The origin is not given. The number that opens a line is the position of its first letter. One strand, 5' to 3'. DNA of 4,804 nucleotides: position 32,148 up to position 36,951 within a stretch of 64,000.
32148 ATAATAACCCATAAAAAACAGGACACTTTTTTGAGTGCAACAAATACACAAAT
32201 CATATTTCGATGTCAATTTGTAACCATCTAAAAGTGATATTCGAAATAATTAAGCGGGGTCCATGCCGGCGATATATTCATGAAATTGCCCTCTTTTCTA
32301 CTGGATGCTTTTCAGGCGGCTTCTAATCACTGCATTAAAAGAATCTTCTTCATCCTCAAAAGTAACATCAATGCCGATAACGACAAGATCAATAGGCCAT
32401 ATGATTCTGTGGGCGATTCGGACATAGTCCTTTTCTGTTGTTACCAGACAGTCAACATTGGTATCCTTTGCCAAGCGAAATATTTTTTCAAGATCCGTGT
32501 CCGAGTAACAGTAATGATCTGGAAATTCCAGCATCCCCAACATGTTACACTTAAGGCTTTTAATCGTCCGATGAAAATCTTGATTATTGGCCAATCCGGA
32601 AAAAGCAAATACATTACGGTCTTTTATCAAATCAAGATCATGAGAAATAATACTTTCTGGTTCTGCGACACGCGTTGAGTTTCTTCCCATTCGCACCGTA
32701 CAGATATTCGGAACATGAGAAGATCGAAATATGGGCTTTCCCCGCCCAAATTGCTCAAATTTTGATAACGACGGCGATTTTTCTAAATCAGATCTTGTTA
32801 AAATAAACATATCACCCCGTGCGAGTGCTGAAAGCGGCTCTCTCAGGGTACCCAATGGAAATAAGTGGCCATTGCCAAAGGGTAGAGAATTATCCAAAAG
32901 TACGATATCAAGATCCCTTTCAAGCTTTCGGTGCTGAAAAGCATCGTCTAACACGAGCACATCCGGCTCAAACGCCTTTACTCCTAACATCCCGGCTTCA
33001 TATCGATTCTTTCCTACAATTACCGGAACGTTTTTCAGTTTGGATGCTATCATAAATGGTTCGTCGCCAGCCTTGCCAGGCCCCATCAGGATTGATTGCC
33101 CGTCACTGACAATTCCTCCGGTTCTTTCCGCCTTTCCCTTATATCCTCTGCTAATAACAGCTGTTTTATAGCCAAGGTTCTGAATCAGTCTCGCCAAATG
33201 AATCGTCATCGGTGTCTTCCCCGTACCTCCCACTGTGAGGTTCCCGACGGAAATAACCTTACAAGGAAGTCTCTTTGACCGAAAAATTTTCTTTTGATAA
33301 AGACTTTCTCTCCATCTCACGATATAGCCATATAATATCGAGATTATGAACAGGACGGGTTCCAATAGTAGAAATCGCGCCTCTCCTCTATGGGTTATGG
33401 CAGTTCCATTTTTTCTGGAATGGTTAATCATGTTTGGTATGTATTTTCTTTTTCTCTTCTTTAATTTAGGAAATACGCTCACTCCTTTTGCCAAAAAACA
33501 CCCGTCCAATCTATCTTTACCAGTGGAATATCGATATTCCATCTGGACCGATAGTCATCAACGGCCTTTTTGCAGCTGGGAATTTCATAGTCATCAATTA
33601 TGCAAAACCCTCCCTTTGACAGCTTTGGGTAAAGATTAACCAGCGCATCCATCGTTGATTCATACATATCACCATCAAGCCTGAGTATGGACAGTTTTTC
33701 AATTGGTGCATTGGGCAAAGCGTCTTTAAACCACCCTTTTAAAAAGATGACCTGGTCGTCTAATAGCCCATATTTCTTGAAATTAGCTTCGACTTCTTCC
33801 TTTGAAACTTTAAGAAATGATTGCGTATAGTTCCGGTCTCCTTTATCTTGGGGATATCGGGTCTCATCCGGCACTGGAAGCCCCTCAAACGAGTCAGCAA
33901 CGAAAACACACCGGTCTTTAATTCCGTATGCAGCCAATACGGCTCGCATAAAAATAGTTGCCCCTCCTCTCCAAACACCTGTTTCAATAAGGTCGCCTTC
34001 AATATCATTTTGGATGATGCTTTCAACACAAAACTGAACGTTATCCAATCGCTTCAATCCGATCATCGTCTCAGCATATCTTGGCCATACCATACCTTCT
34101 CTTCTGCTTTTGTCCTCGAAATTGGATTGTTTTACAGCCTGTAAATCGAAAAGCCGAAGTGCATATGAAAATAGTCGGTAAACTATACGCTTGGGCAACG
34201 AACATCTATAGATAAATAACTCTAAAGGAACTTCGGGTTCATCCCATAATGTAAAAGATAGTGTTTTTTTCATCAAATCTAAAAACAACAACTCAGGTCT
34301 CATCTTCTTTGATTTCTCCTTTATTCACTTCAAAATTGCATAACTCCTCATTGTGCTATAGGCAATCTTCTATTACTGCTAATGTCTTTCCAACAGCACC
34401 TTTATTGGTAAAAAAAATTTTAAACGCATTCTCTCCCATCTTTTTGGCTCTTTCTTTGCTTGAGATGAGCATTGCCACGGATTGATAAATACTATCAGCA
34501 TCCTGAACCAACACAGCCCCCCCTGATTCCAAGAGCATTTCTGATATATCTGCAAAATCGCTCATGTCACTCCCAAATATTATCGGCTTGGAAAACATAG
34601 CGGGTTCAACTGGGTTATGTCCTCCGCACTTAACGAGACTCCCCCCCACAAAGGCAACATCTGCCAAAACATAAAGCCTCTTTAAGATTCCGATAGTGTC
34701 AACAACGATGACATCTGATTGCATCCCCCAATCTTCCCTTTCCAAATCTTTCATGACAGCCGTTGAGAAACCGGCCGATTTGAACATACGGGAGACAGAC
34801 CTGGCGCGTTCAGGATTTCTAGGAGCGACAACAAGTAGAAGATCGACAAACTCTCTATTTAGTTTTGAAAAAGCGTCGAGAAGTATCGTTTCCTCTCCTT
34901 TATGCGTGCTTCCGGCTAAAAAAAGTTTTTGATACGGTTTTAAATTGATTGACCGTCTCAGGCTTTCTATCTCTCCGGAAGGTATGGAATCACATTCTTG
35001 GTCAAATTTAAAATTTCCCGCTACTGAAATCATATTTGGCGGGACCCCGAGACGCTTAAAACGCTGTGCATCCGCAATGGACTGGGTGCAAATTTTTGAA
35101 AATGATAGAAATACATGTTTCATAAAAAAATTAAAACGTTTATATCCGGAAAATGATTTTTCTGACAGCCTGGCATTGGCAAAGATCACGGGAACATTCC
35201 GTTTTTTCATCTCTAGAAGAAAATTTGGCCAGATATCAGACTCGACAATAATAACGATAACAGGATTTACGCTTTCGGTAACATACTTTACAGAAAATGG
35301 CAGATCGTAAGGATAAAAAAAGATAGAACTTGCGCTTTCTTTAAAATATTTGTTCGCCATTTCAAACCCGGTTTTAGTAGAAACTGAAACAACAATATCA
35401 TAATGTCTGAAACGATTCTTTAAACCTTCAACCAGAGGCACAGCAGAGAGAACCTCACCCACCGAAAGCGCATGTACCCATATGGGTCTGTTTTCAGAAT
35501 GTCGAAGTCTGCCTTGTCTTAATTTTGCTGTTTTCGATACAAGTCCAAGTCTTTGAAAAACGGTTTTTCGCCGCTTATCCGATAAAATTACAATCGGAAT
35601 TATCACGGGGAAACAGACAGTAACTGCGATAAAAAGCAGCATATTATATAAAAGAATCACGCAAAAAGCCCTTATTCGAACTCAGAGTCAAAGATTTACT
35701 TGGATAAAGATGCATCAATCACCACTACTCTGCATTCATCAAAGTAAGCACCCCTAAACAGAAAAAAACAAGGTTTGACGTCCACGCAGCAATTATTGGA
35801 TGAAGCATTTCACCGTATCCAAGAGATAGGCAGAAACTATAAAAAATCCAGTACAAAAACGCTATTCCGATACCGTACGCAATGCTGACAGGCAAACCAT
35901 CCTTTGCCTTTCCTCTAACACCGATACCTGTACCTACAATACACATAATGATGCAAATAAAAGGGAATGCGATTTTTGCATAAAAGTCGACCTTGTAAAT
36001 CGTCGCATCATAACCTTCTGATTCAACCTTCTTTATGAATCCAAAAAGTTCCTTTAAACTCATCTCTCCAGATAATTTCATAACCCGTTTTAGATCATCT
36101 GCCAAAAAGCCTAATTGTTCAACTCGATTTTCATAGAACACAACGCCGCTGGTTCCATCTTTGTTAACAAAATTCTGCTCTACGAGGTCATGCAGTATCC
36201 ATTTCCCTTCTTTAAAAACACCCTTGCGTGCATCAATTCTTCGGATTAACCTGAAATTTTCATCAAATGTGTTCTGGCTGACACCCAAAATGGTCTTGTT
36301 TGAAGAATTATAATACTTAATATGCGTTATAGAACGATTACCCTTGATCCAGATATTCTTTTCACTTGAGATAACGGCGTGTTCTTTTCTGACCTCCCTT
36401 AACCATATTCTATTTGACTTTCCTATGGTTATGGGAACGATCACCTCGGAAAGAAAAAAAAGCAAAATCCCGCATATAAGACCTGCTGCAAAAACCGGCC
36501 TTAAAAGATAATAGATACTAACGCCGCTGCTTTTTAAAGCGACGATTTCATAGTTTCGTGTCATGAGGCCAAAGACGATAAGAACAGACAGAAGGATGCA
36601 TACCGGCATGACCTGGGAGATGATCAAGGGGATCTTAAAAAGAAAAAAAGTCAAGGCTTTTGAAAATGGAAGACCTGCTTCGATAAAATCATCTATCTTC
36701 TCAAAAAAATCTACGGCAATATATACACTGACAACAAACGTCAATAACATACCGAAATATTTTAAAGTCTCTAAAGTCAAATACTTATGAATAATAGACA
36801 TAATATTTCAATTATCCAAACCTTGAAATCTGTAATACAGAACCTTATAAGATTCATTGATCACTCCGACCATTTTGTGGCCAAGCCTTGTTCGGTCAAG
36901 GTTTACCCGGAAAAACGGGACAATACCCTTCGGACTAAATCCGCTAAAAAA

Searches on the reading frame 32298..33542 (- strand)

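Call 87: search_protein_families(library=pfam, proteins=[window:32298-33542:-], max_evalue=0.00001)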
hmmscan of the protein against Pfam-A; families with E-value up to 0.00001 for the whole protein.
window:32298-33542:- (414 aa): 1 family
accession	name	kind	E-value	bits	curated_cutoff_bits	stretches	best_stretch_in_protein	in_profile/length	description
PF02606.20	LpxK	-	3.9e-90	302.7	27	1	62-410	3-327/328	Tetraacyldisaccharide-1-P 4'-kinase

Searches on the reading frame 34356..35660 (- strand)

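Call 87: search_protein_families(library=pfam, proteins=[window:34356-35660:-], max_evalue=0.00001)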
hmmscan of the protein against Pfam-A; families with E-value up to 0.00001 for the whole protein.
window:34356-35660:- (434 aa): 1 family
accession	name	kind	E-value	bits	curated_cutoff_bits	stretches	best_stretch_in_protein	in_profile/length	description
PF04413.22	Glycos_transf_N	-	5.9e-59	199.1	23.9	1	34-221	3-179/179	3-Deoxy-D-manno-octulosonic-acid transferase (kdotransferase)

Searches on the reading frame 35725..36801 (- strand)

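Call 87: search_protein_families(library=pfam, proteins=[window:35725-36801:-], max_evalue=0.00001)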
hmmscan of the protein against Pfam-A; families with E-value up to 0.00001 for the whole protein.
window:35725-36801:- (358 aa): 1 family
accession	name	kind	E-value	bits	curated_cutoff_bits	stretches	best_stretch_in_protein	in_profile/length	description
PF03739.19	LptF_LptG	-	1.7e-82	277.7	27.9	1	6-354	1-351/353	Lipopolysaccharide export system permease LptF/LptG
